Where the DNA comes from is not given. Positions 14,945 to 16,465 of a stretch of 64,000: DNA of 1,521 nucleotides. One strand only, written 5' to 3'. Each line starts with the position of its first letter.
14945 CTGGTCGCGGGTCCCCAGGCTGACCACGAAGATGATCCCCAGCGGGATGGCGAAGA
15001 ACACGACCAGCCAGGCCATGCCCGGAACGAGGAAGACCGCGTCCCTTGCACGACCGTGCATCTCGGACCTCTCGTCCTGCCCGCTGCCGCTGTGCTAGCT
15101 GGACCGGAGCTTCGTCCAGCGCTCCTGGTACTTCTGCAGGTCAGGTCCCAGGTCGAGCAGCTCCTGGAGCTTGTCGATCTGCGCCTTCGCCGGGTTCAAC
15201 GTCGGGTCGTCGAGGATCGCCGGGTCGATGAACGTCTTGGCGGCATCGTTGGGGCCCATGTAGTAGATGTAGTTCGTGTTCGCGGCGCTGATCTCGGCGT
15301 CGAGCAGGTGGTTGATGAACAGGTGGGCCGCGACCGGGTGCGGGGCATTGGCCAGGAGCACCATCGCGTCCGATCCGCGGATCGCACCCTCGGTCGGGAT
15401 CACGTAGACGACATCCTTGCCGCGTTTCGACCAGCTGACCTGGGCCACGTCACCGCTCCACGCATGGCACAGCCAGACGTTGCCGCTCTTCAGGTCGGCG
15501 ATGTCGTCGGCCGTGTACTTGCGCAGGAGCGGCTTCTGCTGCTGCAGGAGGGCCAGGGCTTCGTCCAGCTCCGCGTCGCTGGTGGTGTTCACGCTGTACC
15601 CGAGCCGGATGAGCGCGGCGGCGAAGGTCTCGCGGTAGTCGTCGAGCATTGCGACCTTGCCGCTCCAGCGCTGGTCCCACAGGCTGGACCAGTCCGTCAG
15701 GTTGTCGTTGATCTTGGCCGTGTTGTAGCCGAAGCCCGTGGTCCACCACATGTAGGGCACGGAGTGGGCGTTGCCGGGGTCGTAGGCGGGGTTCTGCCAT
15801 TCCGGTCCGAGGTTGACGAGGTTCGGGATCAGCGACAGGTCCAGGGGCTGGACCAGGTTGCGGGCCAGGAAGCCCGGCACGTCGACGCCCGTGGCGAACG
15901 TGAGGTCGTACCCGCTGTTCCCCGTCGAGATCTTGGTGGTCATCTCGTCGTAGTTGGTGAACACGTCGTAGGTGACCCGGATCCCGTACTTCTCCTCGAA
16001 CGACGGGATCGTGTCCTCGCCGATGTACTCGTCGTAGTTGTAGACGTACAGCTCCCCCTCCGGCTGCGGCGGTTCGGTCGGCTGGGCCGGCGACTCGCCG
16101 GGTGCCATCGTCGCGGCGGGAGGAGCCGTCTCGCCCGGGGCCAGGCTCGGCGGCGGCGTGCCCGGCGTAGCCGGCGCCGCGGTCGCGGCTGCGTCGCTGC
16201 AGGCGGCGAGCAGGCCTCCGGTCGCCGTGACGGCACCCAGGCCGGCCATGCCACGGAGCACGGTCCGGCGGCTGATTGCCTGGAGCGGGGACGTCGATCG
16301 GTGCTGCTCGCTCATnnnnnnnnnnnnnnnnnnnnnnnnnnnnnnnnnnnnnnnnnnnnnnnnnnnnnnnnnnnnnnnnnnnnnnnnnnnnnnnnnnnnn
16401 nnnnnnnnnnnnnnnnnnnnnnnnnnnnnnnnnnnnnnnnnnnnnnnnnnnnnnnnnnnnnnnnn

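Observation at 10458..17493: Polyamine-type ABC importer in one operon with two tandem non-Pyl MttB-family methyltransferase genes, and no corrinoid partner nearby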

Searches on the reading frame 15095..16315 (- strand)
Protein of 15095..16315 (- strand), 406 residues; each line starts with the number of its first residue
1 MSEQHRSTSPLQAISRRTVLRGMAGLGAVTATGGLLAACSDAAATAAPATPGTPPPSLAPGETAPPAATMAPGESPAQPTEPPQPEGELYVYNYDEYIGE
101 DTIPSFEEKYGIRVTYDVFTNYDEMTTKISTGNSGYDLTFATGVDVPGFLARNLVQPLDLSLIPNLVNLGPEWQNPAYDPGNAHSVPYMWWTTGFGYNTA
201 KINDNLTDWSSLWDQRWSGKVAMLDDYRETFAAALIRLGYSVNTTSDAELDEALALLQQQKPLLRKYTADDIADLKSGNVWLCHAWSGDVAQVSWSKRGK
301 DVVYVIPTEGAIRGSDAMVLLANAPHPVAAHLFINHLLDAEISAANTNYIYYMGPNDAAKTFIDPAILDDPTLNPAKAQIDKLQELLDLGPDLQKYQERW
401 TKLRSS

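Call 4: search_protein_families(library=pfam, proteins=[window:15095-16315:-], max_evalue=0.01)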
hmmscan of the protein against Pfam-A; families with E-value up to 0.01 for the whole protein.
window:15095-16315:- (406 aa): 5 families
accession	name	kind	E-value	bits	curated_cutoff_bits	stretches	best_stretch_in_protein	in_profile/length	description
PF13416.11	SBP_bac_8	-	5.5e-30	105.6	27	1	105-372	5-276/279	Bacterial extracellular solute-binding protein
PF13343.11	SBP_bac_6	-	6e-16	59.1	24.6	1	149-351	24-216/245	Bacterial extracellular solute-binding protein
PF01547.30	SBP_bac_1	-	2.5e-11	44.5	26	1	95-341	11-304/307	Bacterial extracellular solute-binding protein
PF13531.11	SBP_bac_11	-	0.006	16.8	25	0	105-344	19-219/227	Bacterial extracellular solute-binding protein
PF10518.14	TAT_signal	-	0.0085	16.4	22.7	1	14-33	2-21/21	TAT (twin-arginine translocation) pathway signal sequence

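Call 44: search_protein_families(library=ncbifam, proteins=[window:15095-16315:-], max_evalue=0.001)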
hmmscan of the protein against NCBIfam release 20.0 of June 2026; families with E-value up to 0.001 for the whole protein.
window:15095-16315:- (406 aa): 4 families
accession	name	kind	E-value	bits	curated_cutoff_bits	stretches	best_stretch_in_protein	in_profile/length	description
NF007048.0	PRK09501.1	equivalog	6.7e-48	163.4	582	1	87-405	27-346/348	spermidine/putrescine ABC transporter substrate-binding protein PotD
NF007962.0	PRK10682.1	equivalog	3.4e-47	161.2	636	1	88-405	31-368/370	spermidine/putrescine ABC transporter substrate-binding protein PotF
NF041888.1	ABC_SBP_YdcS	equivalog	2.4e-17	62.8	725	1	84-343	29-310/379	putative ABC transporter substrate-binding protein YdcS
NF043073.1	MMSYN1_0195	equivalog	0.00019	19.7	1250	0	89-139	600-648/1021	spermidine/putrescine ABC transporter permease/substrate-binding protein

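Call 45: search_solved_structures(query=window:15095-16315:-, max_evalue=0.001, show_alignments=2)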
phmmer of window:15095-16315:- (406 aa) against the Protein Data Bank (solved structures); distinct sequences matched with E-value up to 0.001: 26.
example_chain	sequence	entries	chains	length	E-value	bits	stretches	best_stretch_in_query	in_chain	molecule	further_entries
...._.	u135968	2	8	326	1.5e-47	165.7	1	86-404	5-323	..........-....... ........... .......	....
4eqb_A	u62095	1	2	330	1.5e-45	159.1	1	88-377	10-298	Spermidine/putrescine ABC superfamily ATP binding cassette transporter, binding protein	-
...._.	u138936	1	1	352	1.6e-45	159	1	88-405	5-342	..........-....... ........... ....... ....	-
7oyy_A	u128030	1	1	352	3e-45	158.1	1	88-405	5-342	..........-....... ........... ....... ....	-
7oyv_A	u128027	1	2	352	7.1e-45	156.9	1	88-405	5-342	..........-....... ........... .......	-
7oyx_A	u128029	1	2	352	1.3e-44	156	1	88-405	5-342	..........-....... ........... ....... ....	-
7oyw_A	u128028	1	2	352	1.3e-44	156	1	88-405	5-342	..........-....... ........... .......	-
7oyz_A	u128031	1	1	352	1.9e-44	155.5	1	88-405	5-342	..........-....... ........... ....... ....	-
1a99_A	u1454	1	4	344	2.2e-44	155.3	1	88-405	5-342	PUTRESCINE-BINDING PROTEIN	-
6ye0_B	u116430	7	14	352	2.3e-44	155.2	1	88-405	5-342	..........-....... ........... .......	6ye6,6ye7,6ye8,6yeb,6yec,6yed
8y5h_E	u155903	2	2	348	3.6e-44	154.6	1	86-405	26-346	Spermidine/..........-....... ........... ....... | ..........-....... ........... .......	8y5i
3ttl_A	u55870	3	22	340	3.6e-44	154.6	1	88-403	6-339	Polyamine transport protein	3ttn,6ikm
4gl0_A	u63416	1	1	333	5.5e-44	154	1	88-397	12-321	Lmo0810 protein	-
1poy_1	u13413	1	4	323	5.9e-44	153.9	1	88-405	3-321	SPERMIDINE/PUTRESCINE-BINDING PROTEIN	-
7oys_A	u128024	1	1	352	6.5e-44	153.7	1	88-405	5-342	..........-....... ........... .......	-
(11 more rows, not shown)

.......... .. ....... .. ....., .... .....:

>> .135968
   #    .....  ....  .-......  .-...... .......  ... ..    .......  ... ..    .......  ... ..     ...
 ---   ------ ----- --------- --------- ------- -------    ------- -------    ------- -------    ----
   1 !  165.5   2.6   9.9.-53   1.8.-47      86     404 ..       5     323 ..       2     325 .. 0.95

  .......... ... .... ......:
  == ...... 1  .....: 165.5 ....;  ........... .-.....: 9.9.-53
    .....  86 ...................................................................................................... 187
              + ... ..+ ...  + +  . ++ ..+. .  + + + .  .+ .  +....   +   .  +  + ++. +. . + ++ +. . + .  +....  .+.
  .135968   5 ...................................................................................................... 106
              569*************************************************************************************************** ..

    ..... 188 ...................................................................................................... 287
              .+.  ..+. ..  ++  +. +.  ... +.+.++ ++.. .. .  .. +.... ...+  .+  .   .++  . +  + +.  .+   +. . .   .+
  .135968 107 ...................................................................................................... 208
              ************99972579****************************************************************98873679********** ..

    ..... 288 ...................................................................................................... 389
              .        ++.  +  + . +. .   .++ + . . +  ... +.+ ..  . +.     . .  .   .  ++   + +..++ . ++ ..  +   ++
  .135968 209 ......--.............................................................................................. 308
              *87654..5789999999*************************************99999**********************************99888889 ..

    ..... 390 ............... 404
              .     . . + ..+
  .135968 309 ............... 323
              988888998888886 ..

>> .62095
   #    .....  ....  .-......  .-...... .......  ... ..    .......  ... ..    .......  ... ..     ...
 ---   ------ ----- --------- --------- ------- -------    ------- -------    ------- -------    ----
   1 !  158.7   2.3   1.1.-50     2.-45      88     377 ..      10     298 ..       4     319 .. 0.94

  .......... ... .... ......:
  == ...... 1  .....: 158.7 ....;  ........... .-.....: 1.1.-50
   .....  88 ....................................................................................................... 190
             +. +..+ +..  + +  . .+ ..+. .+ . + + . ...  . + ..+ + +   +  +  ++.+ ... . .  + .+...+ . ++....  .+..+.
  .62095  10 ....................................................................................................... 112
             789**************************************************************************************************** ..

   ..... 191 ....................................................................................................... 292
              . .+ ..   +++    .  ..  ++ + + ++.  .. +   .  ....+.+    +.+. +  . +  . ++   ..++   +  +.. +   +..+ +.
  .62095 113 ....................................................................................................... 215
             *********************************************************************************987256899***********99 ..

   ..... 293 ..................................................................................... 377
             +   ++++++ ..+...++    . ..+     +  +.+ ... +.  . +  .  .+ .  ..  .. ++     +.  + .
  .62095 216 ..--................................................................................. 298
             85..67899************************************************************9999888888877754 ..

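Call 68: search_solved_structures(query=window:15095-16315:-, max_evalue=1e-44, show_alignments=5)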
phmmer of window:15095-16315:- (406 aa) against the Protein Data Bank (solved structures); distinct sequences matched with E-value up to 1e-44: 5.
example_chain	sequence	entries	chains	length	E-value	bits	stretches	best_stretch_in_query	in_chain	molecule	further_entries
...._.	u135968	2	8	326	1.5e-47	165.7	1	86-404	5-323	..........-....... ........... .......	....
4eqb_A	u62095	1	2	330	1.5e-45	159.1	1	88-377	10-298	Spermidine/putrescine ABC superfamily ATP binding cassette transporter, binding protein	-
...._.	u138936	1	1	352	1.6e-45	159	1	88-405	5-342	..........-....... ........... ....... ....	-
7oyy_A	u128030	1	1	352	3e-45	158.1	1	88-405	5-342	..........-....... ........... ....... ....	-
7oyv_A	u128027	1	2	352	7.1e-45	156.9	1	88-405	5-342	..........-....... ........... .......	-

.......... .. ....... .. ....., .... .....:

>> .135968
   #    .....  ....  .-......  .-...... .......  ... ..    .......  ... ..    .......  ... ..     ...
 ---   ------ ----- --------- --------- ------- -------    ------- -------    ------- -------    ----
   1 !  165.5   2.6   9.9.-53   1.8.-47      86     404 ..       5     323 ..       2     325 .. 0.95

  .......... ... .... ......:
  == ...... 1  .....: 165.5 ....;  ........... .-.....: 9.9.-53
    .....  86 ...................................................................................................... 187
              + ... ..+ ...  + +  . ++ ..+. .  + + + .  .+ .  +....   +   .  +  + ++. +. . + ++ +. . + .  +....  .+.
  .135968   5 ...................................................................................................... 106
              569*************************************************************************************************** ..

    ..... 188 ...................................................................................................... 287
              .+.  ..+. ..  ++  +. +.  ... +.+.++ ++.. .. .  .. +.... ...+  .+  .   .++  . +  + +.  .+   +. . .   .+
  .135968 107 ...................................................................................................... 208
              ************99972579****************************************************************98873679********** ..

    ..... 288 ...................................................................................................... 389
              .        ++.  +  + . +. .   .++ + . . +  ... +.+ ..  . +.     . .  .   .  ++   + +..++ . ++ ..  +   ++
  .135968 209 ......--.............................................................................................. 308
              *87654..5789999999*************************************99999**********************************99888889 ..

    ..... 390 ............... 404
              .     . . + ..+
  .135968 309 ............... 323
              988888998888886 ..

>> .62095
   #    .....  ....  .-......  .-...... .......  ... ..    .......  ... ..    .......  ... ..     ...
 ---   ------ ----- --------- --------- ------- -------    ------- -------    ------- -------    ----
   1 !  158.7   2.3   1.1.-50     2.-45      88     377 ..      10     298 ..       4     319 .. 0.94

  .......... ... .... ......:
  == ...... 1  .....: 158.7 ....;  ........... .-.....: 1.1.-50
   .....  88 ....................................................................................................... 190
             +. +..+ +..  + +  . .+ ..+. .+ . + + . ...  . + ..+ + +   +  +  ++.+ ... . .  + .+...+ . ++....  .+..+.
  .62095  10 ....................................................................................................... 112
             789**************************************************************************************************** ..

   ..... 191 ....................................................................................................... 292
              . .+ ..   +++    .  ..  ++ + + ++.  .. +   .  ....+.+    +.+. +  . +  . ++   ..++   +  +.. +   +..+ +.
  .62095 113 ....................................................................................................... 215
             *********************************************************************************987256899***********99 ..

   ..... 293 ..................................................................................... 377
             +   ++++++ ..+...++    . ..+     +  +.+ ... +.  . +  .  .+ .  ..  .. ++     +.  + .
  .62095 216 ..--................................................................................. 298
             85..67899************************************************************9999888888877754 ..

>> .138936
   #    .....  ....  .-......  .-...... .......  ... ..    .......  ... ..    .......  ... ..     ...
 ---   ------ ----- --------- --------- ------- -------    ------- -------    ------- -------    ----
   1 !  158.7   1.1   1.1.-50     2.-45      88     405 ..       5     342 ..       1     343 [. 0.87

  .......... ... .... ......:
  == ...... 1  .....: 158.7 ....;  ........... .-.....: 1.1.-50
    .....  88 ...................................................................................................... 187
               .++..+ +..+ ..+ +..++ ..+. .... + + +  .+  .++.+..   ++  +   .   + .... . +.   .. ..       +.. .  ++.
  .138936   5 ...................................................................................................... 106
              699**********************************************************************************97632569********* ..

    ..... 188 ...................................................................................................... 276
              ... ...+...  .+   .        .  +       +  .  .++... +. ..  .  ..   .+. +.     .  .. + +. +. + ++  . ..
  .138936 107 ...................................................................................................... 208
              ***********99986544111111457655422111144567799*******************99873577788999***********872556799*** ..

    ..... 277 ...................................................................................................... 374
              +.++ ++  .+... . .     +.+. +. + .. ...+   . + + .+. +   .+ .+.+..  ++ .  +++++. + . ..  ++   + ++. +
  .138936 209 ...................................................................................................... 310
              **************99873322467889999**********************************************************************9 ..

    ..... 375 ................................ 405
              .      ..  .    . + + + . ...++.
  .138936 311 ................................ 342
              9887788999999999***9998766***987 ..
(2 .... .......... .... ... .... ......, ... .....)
